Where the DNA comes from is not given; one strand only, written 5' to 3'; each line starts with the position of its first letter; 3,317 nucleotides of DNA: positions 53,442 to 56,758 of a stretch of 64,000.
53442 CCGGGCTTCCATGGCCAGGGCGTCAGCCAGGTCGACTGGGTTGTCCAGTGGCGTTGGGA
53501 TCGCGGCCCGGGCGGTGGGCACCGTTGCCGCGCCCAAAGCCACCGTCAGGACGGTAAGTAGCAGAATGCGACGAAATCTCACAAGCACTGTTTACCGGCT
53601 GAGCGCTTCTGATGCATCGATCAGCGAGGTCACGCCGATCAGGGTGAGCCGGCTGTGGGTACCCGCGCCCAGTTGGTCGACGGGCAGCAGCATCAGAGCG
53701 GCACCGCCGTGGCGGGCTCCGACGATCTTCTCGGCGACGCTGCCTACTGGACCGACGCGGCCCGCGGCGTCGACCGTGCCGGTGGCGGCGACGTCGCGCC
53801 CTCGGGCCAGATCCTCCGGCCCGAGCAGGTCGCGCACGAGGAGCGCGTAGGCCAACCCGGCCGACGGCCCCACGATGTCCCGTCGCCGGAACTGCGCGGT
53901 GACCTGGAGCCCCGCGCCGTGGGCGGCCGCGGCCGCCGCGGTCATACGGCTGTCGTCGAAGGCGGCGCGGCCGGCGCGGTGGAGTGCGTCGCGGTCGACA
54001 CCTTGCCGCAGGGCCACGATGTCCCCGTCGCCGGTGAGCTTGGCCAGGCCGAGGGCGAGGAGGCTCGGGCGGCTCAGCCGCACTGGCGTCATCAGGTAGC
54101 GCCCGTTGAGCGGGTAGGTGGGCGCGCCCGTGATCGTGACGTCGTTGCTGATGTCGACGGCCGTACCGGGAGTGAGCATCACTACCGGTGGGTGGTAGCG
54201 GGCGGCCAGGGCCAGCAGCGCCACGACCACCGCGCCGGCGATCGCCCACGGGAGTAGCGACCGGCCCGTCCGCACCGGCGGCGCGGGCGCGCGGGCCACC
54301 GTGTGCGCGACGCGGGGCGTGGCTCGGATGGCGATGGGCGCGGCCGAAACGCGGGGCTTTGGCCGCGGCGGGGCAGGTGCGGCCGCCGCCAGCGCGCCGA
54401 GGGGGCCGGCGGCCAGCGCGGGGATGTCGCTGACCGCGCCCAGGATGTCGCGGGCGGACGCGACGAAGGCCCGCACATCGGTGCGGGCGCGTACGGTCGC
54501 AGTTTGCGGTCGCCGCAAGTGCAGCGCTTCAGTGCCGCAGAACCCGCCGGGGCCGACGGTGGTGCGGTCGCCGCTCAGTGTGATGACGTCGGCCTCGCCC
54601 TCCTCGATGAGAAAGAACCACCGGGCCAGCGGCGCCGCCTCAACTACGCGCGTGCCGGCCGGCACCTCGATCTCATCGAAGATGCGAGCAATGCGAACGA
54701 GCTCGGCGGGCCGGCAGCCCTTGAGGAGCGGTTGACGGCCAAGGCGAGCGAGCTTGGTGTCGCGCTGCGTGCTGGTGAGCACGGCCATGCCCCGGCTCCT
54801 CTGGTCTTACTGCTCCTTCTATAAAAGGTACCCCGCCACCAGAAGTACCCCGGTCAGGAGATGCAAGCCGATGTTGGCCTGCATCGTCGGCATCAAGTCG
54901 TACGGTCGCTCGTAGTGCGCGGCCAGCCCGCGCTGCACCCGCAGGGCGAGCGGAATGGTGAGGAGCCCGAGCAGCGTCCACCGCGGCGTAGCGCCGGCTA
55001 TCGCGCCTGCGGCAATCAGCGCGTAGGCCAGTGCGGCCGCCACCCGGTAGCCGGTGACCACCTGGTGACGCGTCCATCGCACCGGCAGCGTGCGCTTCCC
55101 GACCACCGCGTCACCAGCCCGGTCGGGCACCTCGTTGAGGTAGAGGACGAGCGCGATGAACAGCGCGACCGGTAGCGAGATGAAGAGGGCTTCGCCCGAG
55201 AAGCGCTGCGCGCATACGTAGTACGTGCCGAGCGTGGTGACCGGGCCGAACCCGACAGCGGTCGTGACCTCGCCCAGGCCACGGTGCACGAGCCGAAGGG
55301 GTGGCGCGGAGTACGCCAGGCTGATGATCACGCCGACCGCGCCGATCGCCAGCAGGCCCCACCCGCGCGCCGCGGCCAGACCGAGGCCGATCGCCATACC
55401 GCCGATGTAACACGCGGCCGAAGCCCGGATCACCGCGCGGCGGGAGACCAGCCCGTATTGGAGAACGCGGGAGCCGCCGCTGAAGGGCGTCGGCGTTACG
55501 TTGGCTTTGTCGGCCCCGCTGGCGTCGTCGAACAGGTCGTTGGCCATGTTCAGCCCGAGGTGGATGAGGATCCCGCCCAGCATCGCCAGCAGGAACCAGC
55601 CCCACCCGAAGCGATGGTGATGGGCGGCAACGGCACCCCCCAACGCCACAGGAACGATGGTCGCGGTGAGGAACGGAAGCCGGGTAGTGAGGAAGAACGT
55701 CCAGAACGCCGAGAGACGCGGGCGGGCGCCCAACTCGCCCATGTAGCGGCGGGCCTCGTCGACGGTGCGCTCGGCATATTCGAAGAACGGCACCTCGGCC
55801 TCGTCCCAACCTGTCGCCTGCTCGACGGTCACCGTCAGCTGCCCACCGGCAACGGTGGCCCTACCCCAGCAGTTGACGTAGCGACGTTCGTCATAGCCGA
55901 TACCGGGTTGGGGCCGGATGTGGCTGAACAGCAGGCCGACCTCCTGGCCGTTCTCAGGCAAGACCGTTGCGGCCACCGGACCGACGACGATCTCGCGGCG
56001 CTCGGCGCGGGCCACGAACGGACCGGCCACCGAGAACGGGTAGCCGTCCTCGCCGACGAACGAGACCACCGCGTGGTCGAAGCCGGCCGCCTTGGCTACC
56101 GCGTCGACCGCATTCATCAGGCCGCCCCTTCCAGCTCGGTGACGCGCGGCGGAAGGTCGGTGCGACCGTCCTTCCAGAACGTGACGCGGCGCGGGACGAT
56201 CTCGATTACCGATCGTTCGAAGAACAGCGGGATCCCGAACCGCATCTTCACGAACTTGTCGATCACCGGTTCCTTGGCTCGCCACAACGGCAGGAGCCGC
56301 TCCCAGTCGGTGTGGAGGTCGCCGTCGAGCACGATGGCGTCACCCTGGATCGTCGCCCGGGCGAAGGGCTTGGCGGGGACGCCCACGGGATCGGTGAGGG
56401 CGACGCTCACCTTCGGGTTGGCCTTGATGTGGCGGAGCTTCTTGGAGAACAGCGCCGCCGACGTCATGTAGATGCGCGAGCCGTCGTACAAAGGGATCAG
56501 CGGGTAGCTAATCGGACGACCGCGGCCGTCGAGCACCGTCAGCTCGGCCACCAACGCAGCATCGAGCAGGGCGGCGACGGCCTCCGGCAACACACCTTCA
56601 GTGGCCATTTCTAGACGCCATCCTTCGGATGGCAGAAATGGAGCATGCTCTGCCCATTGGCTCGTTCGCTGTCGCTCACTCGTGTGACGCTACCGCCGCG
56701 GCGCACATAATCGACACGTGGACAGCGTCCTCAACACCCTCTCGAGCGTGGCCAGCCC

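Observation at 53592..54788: Cyclic-nucleotide-binding domain fused through one TM helix to a Lon-type (S16) protease domain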

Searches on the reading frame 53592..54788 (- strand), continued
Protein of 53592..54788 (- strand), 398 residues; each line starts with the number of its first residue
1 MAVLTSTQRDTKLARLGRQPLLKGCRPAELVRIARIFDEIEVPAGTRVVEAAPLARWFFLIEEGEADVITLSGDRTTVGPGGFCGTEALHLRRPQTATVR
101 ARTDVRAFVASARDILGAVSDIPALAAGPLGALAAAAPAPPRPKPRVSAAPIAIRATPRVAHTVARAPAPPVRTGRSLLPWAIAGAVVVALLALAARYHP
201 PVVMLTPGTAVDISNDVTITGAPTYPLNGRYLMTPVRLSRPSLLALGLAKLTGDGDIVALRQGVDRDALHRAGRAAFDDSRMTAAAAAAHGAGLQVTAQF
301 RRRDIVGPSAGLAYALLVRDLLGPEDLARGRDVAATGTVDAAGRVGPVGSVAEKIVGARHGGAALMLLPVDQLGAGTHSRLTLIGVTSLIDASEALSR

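Call 43: search_protein_families(library=pfam, proteins=[P0090, P0111, P0113, P0116, P0149, P0085, P0091, P0097, P0125, P0153], max_evalue=0.001)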
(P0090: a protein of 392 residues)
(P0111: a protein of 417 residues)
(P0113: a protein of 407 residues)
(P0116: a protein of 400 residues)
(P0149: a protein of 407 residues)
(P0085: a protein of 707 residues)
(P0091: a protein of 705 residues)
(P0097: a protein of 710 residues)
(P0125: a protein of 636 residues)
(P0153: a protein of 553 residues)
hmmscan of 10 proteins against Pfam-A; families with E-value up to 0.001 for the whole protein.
P0090 (392 aa): 6 families
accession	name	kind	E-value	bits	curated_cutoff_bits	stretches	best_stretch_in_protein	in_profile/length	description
PF13180.12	PDZ_2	-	1.2e-09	38.7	27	1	186-259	4-78/80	PDZ domain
PF05362.19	Lon_C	-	3.1e-09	37.1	21.1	1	299-374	109-182/205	Lon protease (S16) C-terminal proteolytic domain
PF17820.7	PDZ_6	-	4.2e-07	30.1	27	1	198-250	2-54/54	PDZ domain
PF00571.33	CBS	-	2.2e-06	28.3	24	1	9-50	11-55/57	CBS domain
PF00595.29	PDZ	-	0.00012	22.8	23.2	1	186-242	13-74/81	PDZ domain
PF13541.12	ChlI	-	0.00093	19.5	27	0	299-362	58-119/121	Subunit ChlI of Mg-chelatase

P0111 (417 aa): 5 families
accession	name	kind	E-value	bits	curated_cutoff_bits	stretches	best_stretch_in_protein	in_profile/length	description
PF13180.12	PDZ_2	-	1.5e-11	44.9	27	1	214-287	4-78/80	PDZ domain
PF00571.33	CBS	-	1.1e-08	35.7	24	1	23-77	1-55/57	CBS domain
PF05362.19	Lon_C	-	4.8e-07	30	21.1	1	328-397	109-176/205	Lon protease (S16) C-terminal proteolytic domain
PF17820.7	PDZ_6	-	6e-05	23.1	27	1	226-278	2-54/54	PDZ domain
PF00595.29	PDZ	-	0.00042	21.1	23.2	1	221-276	24-80/81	PDZ domain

P0113 (407 aa): 5 families
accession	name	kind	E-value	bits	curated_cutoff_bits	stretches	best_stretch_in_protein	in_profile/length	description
PF13180.12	PDZ_2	-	4.2e-13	49.8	27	1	199-275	2-79/80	PDZ domain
PF05362.19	Lon_C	-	1.1e-08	35.4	21.1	1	315-382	109-174/205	Lon protease (S16) C-terminal proteolytic domain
PF17820.7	PDZ_6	-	6.3e-07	29.5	27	1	213-265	2-54/54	PDZ domain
PF00595.29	PDZ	-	2.2e-05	25.2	23.2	1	200-263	12-80/81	PDZ domain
PF00571.33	CBS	-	0.00031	21.5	24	1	15-69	1-55/57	CBS domain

P0116 (400 aa): 5 families
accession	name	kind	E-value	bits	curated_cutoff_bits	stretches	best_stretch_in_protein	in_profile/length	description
PF13180.12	PDZ_2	-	4.7e-10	40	27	1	190-263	4-78/80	PDZ domain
PF05362.19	Lon_C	-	1.6e-07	31.5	21.1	1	303-369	108-172/205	Lon protease (S16) C-terminal proteolytic domain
PF17820.7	PDZ_6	-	2.2e-07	31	27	1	202-253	2-53/54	PDZ domain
PF00595.29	PDZ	-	1.1e-06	29.4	23.2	1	194-236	19-64/81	PDZ domain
PF00571.33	CBS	-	1.6e-06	28.8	24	1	12-51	17-55/57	CBS domain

P0149 (407 aa): 2 families
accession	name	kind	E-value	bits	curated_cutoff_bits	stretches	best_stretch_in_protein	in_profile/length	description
PF13180.12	PDZ_2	-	1.2e-09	38.8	27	1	202-273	6-78/80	PDZ domain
PF17820.7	PDZ_6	-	1.7e-07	31.3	27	1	212-252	2-43/54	PDZ domain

P0085 (707 aa): 5 families
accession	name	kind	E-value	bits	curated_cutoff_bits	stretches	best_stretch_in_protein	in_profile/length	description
PF02163.28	Peptidase_M50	-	2.3e-23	83.1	27.2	1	57-200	2-220/221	Peptidase family M50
PF13180.12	PDZ_2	-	1.9e-12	47.7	27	1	499-572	4-78/80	PDZ domain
PF00571.33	CBS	-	1.7e-09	38.3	24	0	249-295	1-47/57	CBS domain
PF05362.19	Lon_C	-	6.7e-07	29.5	21.1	1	614-684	109-177/205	Lon protease (S16) C-terminal proteolytic domain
PF17820.7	PDZ_6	-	2.8e-06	27.4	27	1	511-563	2-54/54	PDZ domain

P0091 (705 aa): 6 families
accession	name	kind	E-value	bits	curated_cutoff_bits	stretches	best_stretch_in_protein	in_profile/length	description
PF02163.28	Peptidase_M50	-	3.1e-20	72.9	27.2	2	56-125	2-97/221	Peptidase family M50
PF13180.12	PDZ_2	-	2.3e-10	41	27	1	504-571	9-77/80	PDZ domain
PF00571.33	CBS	-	1.2e-09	38.8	24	1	310-363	1-54/57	CBS domain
PF05362.19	Lon_C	-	2.3e-08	34.3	21.1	1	613-682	109-176/205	Lon protease (S16) C-terminal proteolytic domain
PF17820.7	PDZ_6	-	1.1e-06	28.7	27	1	516-559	7-50/54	PDZ domain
PF00595.29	PDZ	-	0.00012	22.9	23.2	1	507-541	25-60/81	PDZ domain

P0097 (710 aa): 4 families
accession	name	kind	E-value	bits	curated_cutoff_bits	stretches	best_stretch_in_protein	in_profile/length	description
PF02163.28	Peptidase_M50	-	2.6e-18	66.6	27.2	2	57-129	2-100/221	Peptidase family M50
PF13180.12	PDZ_2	-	8.9e-11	42.4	27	1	503-577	4-79/80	PDZ domain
PF00571.33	CBS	-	2.3e-10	41.1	24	1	249-296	1-49/57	CBS domain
PF05362.19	Lon_C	-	4.2e-07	30.2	21.1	1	617-686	109-176/205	Lon protease (S16) C-terminal proteolytic domain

P0125 (636 aa): 6 families
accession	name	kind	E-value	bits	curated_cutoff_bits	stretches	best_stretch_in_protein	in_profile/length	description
PF02163.28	Peptidase_M50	-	9.7e-19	68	27.2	2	43-116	3-102/221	Peptidase family M50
PF13180.12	PDZ_2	-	3.6e-09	37.2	27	1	430-502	4-77/80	PDZ domain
PF05362.19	Lon_C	-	3.5e-07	30.4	21.1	1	544-613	109-176/205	Lon protease (S16) C-terminal proteolytic domain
PF17820.7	PDZ_6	-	7.7e-06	26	27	1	442-494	2-54/54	PDZ domain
PF13398.12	Peptidase_M50B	-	1.4e-05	25.4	26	1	47-114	22-89/201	Peptidase M50B-like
PF00595.29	PDZ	-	1.6e-05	25.6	23.2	1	437-492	24-80/81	PDZ domain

P0153 (553 aa): 2 families
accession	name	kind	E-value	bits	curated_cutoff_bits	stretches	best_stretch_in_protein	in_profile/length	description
PF13180.12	PDZ_2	-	2.9e-07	31.1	27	1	350-420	4-76/80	PDZ domain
PF17820.7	PDZ_6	-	0.00072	19.7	27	1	369-413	11-54/54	PDZ domain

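Call 70: search_protein_families(library=pfam, proteins=[P0141, P0142, L002:6795-7616:+, L002:5236-6798:+, L003:200-2707:+, L003:4018-5508:-], max_evalue=0.001)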
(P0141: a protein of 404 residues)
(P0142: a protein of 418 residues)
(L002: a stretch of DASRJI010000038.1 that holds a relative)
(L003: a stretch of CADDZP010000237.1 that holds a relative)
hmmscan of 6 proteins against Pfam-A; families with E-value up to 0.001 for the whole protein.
P0141 (404 aa): 2 families
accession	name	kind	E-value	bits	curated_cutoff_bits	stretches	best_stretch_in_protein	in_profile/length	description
PF00027.35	cNMP_binding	-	1.2e-14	54.5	27.5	1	8-88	2-87/89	Cyclic nucleotide-binding domain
PF05362.19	Lon_C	-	2.8e-08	34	21.1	1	311-397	109-197/205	Lon protease (S16) C-terminal proteolytic domain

P0142 (418 aa): 3 families
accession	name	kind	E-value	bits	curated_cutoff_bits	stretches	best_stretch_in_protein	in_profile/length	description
PF00027.35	cNMP_binding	-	1.6e-14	54.1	27.5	1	20-98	2-85/89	Cyclic nucleotide-binding domain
PF05362.19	Lon_C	-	8.5e-12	45.5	21.1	1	319-387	109-175/205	Lon protease (S16) C-terminal proteolytic domain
PF01768.21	Birna_VP4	-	0.00011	22.6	24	1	312-376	176-237/259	Birnavirus VP4 protein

L002:6795-7616:+ (273 aa): 1 family
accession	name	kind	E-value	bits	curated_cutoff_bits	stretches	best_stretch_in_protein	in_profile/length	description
PF01112.23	Asparaginase_2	-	8.7e-59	199.6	27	2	13-115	30-131/309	Asparaginase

L002:5236-6798:+ (520 aa): 1 family
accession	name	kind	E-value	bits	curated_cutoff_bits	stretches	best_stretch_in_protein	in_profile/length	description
PF13228.11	DUF4037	-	7.1e-31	107.4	22.1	1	305-403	1-101/101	Domain of unknown function (DUF4037)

L003:200-2707:+ (835 aa): 2 families
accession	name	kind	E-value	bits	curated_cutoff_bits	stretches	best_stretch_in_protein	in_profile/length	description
PF00501.34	AMP-binding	-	6.6e-101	338.3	29.9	1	314-684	2-384/384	AMP-binding enzyme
PF13193.12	AMP-binding_C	-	4.6e-17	63.1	24.5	1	735-810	1-76/76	AMP-binding enzyme C-terminal domain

L003:4018-5508:- (496 aa): 0 families

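Call 72: list_cluster_members(proteins=[P0014, P0015, P0016, P0017, P0021, P0024, P0030, P0141, P0083, P0042])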
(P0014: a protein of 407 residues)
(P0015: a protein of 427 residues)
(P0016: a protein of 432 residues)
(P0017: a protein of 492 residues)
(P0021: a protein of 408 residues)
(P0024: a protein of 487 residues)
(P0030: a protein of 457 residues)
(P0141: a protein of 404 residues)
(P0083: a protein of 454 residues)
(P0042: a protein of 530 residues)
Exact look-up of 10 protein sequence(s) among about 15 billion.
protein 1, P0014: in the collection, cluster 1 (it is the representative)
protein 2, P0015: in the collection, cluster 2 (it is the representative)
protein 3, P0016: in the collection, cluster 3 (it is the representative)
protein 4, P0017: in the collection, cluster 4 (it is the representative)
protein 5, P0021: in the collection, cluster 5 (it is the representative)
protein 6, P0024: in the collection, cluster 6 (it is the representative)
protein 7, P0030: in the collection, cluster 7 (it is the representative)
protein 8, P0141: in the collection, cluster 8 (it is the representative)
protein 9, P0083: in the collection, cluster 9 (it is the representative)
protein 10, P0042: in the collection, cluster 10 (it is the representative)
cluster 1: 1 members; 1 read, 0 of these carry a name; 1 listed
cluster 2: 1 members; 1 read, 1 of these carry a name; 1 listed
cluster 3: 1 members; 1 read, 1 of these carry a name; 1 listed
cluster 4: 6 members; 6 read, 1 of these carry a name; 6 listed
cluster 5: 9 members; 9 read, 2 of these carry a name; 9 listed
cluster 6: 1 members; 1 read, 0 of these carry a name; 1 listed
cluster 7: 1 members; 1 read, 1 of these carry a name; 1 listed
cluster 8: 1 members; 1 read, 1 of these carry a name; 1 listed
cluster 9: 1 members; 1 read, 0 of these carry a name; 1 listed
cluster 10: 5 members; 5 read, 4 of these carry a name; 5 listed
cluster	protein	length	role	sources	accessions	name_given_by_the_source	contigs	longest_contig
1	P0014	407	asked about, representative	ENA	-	-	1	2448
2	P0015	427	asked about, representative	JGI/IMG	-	PDZ domain-containing secreted protein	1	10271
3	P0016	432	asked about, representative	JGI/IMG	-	hypothetical protein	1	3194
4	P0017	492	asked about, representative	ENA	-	-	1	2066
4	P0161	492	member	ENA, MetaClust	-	\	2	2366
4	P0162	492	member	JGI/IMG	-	-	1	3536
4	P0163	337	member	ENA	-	-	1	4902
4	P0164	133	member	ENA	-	-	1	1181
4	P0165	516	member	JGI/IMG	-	-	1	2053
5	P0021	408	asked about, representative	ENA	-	-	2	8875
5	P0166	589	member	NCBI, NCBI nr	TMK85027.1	MAG: cyclic nucleotide-binding domain-containing protein [Actinobacteria bacterium] | MAG: cyclic nucleotide-binding domain-containing protein [Actinomycetota bacterium]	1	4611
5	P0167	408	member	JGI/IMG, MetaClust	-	\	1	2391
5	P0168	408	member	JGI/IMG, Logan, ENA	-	-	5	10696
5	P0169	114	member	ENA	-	-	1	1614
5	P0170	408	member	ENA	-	-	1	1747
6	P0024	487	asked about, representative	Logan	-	-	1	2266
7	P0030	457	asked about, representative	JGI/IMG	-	PDZ domain-containing protein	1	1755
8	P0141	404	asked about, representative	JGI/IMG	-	PDZ domain-containing protein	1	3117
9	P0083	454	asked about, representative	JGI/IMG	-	-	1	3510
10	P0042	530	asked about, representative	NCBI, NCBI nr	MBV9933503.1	MAG: cyclic nucleotide-binding domain-containing protein [Actinobacteria bacterium] | cyclic nucleotide-binding domain-containing protein [Actinomycetota bacterium]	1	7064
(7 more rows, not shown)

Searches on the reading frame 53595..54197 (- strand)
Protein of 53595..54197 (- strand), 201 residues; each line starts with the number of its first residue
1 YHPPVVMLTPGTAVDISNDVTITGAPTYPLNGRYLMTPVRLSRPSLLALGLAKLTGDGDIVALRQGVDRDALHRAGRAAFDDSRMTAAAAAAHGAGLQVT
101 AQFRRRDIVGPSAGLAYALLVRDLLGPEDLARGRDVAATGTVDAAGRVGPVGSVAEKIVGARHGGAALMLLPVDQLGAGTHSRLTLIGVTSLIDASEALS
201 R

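Call 48: predict_structure(alignment_id=A3)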
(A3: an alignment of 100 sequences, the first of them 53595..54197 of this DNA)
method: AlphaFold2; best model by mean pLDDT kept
length: 201 residues; sequences in the alignment: 100
mean_pLDDT: 96.0   pTM: 0.91
mean pLDDT of the five models: 96.0, 95.9, 95.4, 95.4, 94.3
residues with pLDDT >= 90: 189; 70-90: 12; 50-70: 0; < 50: 0
segments of 3 or more residues with pLDDT < 50: none
pLDDT, mean of each block of 10 residues (from residue 1): 91 98 98 98 93 90 92 96 98 98 98 98 98 98 98 96 98 90 94 98 93
secondary structure, 60 per line:
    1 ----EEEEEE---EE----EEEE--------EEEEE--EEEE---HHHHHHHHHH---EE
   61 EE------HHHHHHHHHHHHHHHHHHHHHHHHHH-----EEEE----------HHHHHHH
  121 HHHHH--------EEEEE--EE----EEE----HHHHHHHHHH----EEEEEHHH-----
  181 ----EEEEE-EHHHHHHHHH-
elements in order: E5-10 E20-23 E32-36 E39-42 H46-55 E59-62 H69-94 E100-103 H114-125 E134-138 E147-149 H154-163 E168-172 E185-189 H192-200

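Call 50: fold_search(model_id=the predicted structure, library=pdb)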
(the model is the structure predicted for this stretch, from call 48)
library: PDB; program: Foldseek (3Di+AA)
matches with E <= 10: 310; with E <= 0.001: 171
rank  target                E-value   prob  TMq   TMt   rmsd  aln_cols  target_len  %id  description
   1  8dvh_B                1.3e-07  1.00  0.47  0.50  12.2       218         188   16  Crystal structure of ATP-dependent Lon protease from Bacillus subtillis (BsLonBA) (released 2022-11-09)
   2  8dvh_A                2.2e-07  1.00  0.49  0.50  10.1       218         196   17  Crystal structure of ATP-dependent Lon protease from Bacillus subtillis (BsLonBA) (released 2022-11-09)
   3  5e7s_E                4.1e-07  1.00  0.47  0.34   8.9       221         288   18  Hexameric structure of a LonA protease domain in active state (released 2016-03-16)
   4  5e7s_D                4.4e-07  1.00  0.47  0.34  10.6       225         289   18  Hexameric structure of a LonA protease domain in active state (released 2016-03-16)
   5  5e7s_C                6.0e-07  1.00  0.46  0.34   8.8       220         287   18  Hexameric structure of a LonA protease domain in active state (released 2016-03-16)
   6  4ypm                  9.3e-07  1.00  0.48  0.35   9.9       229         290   18  Crystal structure of a LonA protease domain in complex with bortezomib (released 2016-03-16)
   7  3wu4_B                9.9e-07  1.00  0.45  0.49   9.7       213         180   16  Oxidized-form structure of E.coli Lon Proteolytic domain (released 2014-11-12)
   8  6wys_A                1.1e-06  1.00  0.45  0.48  11.4       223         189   16  Lon protease proteolytic domain (released 2021-04-14)
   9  7ksm_C                1.2e-06  1.00  0.47  0.20  11.8       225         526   16  Human mitochondrial LONP1 with endogenous substrate (released 2020-12-02)
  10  5e7s_G                1.4e-06  1.00  0.48  0.35   7.7       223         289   18  Hexameric structure of a LonA protease domain in active state (released 2016-03-16)
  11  7ypk_D                1.4e-06  1.00  0.46  0.14  11.2       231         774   17  Close-ring hexamer of the substrate-bound Lon protease with an S678A mutation (released 2023-10-25)
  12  3m6a_A                1.4e-06  1.00  0.44  0.20  11.3       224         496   15  Crystal structure of Bacillus subtilis Lon C-terminal domain (released 2010-06-30)
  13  3wu4_A                1.4e-06  1.00  0.43  0.48  10.6       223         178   15  Oxidized-form structure of E.coli Lon Proteolytic domain (released 2014-11-12)
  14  6x27_G                1.5e-06  1.00  0.45  0.49   4.4       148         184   21  Lon protease proteolytic domain complexed with bortezomib (released 2021-04-14)
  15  5e7s_A                1.6e-06  1.00  0.49  0.36   8.3       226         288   17  Hexameric structure of a LonA protease domain in active state (released 2016-03-16)
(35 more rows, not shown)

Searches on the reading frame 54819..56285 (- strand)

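Call 3: search_protein_families(library=pfam, proteins=[window:54819-56285:-], max_evalue=1)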
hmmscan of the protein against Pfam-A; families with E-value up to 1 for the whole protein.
window:54819-56285:- (488 aa): 2 families
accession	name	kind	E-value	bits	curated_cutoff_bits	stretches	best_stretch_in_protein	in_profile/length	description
PF01040.23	UbiA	-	1.7e-30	106.6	34.2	1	211-457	2-234/250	UbiA prenyltransferase family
PF08539.16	HbrB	-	0.32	11.5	22.7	1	189-214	79-104/166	HbrB-like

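Call 4: search_protein_families(library=ncbifam, proteins=[window:54819-56285:-], max_evalue=1)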
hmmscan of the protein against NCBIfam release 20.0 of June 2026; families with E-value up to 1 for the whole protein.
window:54819-56285:- (488 aa): 19 families
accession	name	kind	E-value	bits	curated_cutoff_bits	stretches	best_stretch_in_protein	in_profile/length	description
NF004751.0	PRK06080.1-3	equivalog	9.4e-47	160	264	1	195-487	11-294/296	1,4-dihydroxy-2-naphthoate polyprenyltransferase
NF004749.0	PRK06080.1-1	equivalog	3.5e-40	138.1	277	1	195-488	20-307/311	1,4-dihydroxy-2-naphthoate polyprenyltransferase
TIGR02235.1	menA_cyano-plnt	equivalog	2.4e-36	125.5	225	1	202-488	7-285/285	2-carboxy-1,4-naphthoquinone phytyltransferase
TIGR00751.1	menA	equivalog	3.4e-24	85.8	102.15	1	207-484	6-283/284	1,4-dihydroxy-2-naphthoate octaprenyltransferase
NF004753.0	PRK06080.1-5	equivalog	7.9e-24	84.4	555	1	201-483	18-300/312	1,4-dihydroxy-2-naphthoate polyprenyltransferase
NF004617.0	PRK05951.1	equivalog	1.2e-23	83.7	239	1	224-484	45-295/306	prenyltransferase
NF004750.0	PRK06080.1-2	equivalog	5.3e-23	81.8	346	1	198-486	10-298/301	1,4-dihydroxy-2-naphthoate polyprenyltransferase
NF009926.0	PRK13387.1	equivalog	7.9e-18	64.6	316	1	197-485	6-310/317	1,4-dihydroxy-2-naphthoate polyprenyltransferase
NF004752.0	PRK06080.1-4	subfamily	9e-16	58.4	289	1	207-456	16-268/300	1,4-dihydroxy-2-naphthoate polyprenyltransferase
NF004754.0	PRK06080.1-6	equivalog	6.2e-13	48.8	522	1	203-488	21-303/308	1,4-dihydroxy-2-naphthoate polyprenyltransferase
NF005742.0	PRK07566.1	equivalog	5e-07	29.1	313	1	231-429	67-248/315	chlorophyll synthase ChlG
TIGR01476.1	chlor_syn_BchG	subfamily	7.1e-07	29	212.3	1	215-425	20-215/283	(bacterio)chlorophyll synthase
NF009058.0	PRK12392.1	subfamily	3.1e-06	26.5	494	1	217-406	41-224/333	bacteriochlorophyll c synthase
NF009525.0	PRK12887.1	equivalog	1.3e-05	24.7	226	1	297-430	109-249/310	homogentisate phytyltransferase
NF009523.0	PRK12884.1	equivalog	0.00026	20.3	269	1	230-420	38-208/279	prenyltransferase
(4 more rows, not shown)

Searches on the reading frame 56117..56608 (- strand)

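Call 3: search_protein_families(library=pfam, proteins=[window:56117-56608:-], max_evalue=1)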
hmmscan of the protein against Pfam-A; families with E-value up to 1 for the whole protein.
window:56117-56608:- (163 aa): 2 families
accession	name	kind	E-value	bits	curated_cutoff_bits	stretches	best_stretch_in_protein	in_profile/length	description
PF01243.27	PNPOx_N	-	5.1e-07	30.5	28.1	1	7-145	1-119/120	Pyridoxamine 5'-phosphate oxidase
PF12900.13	Pyridox_ox_2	-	2.1e-05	25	27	1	9-94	3-90/140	Pyridoxamine 5'-phosphate oxidase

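Call 4: search_protein_families(library=ncbifam, proteins=[window:56117-56608:-], max_evalue=1)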
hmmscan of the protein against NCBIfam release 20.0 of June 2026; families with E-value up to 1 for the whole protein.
window:56117-56608:- (163 aa): 3 families
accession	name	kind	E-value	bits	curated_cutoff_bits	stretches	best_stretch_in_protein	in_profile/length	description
TIGR03618.1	Rv1155_F420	subfamily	4.8e-07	30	79.05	1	12-142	2-125/127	TIGR03618 family F420-dependent PPOX class oxidoreductase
TIGR03666.1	Rv2061_F420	subfamily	1.6e-05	24.6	84.9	1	15-106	9-95/132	PPOX class F420-dependent oxidoreductase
TIGR03667.1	Rv3369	hypoth_equivalog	6.4e-05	22.9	125.3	1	7-73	3-68/130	TIGR03667 family PPOX class F420-dependent oxidoreductase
